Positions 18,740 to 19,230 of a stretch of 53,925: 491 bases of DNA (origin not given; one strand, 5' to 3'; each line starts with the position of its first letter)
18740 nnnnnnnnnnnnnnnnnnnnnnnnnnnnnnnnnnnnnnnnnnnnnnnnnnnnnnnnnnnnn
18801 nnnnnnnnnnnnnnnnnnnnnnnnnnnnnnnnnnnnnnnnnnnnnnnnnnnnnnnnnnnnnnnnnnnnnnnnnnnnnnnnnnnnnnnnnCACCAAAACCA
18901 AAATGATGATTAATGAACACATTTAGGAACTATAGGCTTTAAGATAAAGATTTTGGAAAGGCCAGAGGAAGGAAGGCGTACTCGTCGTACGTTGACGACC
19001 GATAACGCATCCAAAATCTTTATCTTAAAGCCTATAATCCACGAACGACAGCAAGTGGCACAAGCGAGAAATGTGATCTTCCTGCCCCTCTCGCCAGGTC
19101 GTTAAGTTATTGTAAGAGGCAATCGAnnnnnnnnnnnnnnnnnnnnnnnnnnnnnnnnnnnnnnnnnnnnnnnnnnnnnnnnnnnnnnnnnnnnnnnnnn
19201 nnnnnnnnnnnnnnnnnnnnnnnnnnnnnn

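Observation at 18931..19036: Four-copy family of 106-125-bp nested-palindrome elements with a covarying inner hairpin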

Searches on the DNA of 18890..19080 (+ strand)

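Call 19: search_rna_families(source=window, start=18890, end=19080, threshold=evalue, max_evalue=10, show_alignments=2)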
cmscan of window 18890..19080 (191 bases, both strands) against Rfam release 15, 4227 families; matches with E-value up to 10: 8.
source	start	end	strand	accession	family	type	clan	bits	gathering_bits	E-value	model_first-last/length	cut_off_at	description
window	18920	19047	-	RF03906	mir-3199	Gene; miRNA;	-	36.8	100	2.2e-05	1-87/87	no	mir-3199 microRNA precursor family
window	18938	19029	-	RF04077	mir-1245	Gene; miRNA;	-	24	79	0.015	1-69/69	no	mir-1245 microRNA precursor family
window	18931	19039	-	RF00697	mir-186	Gene; miRNA;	-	22.5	70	0.028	1-82/82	no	mir-186 microRNA precursor family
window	18932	19034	-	RF03423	mir-962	Gene; miRNA;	-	19.3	70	0.14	12-82/92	no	mir-962 microRNA precursor family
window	18919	19028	+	RF03162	TD-2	Gene; sRNA;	CL00124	15.8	48.7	5.1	1-98/98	no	TD-2 RNA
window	18909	18971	+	RF01125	sR4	Gene; snRNA; snoRNA; CD-box;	-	13.4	50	0.66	1-56/56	no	Small nucleolar RNA sR4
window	18937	19030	-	RF01456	VrrA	Gene; antisense;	-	12.9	50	6.7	1-69/140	no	Vibrio regulatory RNA of OmpA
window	19021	19043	-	RF02288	TtnuCD11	Gene; snRNA; snoRNA; CD-box;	-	10.2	70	5.1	49-74/74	no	Tetrahymena snoRNA TtnuCD11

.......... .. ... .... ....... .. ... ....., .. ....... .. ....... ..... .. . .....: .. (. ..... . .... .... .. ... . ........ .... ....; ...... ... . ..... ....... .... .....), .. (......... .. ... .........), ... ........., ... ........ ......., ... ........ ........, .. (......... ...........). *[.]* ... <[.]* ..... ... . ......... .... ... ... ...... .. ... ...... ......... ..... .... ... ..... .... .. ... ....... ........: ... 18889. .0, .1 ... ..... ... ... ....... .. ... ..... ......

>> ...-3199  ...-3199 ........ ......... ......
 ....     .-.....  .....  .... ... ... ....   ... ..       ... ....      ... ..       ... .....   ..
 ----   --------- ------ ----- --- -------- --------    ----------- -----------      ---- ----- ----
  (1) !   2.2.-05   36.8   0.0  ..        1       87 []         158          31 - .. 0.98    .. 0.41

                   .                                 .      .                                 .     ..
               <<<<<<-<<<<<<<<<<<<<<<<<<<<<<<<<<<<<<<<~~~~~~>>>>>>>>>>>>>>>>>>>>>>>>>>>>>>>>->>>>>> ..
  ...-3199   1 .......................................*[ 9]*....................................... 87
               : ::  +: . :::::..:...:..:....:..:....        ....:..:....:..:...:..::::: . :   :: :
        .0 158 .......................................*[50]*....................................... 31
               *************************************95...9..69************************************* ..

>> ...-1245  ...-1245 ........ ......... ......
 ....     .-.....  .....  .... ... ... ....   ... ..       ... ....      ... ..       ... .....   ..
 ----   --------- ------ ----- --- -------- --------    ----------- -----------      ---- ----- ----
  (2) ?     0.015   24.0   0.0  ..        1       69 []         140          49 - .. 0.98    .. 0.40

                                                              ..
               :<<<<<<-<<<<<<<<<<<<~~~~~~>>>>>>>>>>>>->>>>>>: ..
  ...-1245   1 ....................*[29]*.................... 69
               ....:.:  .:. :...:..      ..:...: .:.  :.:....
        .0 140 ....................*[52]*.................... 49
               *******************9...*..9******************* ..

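Call 59: search_dna_similar(query=window:18931-19036:+, collection=plasmids, mode=distant, max_evalue=0.001, max_rows=20)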
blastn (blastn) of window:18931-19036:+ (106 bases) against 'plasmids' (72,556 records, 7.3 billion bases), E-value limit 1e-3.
No match.
